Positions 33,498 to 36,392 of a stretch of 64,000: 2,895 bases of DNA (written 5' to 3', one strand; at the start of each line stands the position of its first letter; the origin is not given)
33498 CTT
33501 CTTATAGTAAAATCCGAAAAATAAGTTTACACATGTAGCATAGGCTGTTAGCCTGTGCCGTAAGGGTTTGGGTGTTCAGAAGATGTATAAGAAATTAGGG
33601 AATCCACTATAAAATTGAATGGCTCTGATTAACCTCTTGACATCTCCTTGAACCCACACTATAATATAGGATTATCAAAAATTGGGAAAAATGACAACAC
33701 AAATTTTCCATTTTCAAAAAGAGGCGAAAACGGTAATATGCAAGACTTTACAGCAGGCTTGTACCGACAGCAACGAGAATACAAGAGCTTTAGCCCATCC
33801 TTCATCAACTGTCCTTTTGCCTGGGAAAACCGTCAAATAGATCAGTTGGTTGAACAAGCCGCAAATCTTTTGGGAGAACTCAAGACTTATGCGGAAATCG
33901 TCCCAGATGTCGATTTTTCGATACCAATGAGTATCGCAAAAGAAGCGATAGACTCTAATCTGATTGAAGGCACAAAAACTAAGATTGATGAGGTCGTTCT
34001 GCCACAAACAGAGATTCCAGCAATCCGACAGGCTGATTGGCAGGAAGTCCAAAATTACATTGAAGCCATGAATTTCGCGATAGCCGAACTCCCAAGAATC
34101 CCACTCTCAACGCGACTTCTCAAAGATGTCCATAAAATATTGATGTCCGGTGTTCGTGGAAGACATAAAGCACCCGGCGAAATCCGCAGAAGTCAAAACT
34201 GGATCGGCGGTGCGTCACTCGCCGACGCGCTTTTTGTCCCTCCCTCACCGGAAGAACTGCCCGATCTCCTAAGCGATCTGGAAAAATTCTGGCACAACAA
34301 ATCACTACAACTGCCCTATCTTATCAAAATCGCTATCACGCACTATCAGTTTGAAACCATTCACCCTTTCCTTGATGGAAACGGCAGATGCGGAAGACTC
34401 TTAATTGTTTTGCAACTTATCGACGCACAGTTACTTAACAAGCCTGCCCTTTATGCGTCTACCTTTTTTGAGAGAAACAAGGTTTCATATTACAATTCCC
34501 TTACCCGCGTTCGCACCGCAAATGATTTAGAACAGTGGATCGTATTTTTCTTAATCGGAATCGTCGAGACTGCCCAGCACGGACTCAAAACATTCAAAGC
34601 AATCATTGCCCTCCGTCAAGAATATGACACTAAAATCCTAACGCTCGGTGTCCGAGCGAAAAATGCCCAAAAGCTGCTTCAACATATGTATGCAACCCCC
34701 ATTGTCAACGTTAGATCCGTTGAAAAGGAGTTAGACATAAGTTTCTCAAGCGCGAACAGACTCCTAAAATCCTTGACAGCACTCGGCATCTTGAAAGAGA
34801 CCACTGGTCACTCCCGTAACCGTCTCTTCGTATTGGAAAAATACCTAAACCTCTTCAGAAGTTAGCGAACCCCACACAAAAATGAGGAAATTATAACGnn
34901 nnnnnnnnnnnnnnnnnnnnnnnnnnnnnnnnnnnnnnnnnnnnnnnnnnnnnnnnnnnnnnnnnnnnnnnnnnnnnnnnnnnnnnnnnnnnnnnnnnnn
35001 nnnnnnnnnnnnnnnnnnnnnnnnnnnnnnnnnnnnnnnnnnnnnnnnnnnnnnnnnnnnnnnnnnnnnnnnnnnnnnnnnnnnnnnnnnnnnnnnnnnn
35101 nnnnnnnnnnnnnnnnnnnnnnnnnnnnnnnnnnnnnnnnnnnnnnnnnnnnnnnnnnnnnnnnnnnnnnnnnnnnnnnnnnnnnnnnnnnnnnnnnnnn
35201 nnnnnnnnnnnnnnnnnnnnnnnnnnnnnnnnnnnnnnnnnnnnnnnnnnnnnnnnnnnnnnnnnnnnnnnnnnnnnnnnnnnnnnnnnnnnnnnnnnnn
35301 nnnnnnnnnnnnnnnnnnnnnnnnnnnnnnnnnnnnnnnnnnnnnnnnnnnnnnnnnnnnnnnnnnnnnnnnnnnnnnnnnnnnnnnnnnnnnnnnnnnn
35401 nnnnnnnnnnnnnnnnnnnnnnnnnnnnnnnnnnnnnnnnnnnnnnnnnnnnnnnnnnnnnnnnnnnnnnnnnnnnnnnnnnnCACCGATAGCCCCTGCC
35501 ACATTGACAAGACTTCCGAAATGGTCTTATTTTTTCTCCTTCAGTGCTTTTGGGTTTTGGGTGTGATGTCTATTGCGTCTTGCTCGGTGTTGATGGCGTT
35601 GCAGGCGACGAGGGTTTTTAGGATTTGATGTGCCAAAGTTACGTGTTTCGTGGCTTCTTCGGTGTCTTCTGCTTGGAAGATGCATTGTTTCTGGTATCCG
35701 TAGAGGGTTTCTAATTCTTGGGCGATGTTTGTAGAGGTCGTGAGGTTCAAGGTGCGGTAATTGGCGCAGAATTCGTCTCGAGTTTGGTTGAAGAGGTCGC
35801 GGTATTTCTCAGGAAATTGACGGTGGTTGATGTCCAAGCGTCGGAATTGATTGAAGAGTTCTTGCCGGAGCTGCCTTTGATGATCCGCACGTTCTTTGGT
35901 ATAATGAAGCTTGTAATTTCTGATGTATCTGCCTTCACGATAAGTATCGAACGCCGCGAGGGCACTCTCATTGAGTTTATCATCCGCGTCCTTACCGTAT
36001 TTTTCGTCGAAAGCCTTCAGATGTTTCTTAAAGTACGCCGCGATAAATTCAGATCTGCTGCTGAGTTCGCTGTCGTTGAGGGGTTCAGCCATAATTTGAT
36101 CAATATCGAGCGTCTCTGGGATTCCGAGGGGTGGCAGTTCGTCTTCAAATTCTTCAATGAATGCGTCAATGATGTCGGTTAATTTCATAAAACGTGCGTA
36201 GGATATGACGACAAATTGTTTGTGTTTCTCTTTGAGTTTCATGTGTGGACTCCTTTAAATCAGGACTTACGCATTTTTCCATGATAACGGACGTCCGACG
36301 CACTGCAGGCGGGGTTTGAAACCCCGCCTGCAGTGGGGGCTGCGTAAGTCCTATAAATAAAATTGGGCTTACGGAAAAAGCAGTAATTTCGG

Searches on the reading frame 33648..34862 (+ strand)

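Call 64: search_protein_families(library=phrogs, proteins=[window:33648-34862:+], max_evalue=0.01)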
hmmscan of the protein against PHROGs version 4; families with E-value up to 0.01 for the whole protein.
window:33648-34862:+ (405 aa): 6 families
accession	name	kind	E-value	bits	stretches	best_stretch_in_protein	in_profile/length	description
phrog_5978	-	unknown function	6.3e-86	289.7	1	58-403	14-362/364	-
phrog_11900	-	unknown function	3.3e-21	76.9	1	101-301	19-213/230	-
phrog_13548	-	unknown function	8.3e-09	35.9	1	134-308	103-272/379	-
phrog_23170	-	unknown function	1.2e-05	26.1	1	212-292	98-176/191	-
phrog_12747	-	unknown function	0.0016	19.1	1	154-258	55-157/211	-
phrog_10690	-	unknown function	0.007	16.4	0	225-282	266-321/346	-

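Call 65: search_protein_families(library=pfam, proteins=[window:33648-34862:+], max_evalue=0.001)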
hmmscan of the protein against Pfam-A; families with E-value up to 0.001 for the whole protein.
window:33648-34862:+ (405 aa): 3 families
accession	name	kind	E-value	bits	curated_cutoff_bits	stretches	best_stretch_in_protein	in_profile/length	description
PF02661.23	Fic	-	2.4e-19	70.4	24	1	152-257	1-93/93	Fic/DOC family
PF13784.11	Fic_N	-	8.5e-18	64.6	26.7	1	67-145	3-81/82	Fic/DOC family N-terminal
PF11972.14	HTH_13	-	0.00087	19.7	26.1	0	343-392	4-49/54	HTH DNA binding domain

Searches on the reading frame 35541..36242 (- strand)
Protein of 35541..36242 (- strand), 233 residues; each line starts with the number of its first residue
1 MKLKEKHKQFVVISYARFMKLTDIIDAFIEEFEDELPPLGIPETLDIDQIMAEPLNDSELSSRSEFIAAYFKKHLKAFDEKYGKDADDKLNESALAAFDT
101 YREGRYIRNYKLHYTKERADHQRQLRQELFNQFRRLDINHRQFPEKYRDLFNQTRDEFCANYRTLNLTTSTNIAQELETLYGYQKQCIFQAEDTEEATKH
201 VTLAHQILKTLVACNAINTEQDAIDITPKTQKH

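Call 3: search_protein_families(library=pfam, proteins=[window:35541-36242:-], max_evalue=0.01)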
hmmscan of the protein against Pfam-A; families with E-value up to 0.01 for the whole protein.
window:35541-36242:- (233 aa): 1 family
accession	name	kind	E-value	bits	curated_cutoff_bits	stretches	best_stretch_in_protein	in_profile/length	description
PF10045.14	DUF2280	-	3.4e-05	24.3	24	0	141-178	53-90/103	Uncharacterized conserved protein (DUF2280)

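Call 9: search_protein_families(library=padloc, proteins=[window:35541-36242:-], max_evalue=0.01)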
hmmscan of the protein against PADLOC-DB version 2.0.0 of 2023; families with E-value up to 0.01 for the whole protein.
window:35541-36242:- (233 aa): 0 families

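Call 64: search_protein_families(library=phrogs, proteins=[window:35541-36242:-], max_evalue=0.01)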
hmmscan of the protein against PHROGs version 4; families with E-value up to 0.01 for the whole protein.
window:35541-36242:- (233 aa): 1 family
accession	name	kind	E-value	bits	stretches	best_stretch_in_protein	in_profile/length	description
phrog_546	-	unknown function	4.9e-05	24.4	0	142-181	54-93/162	-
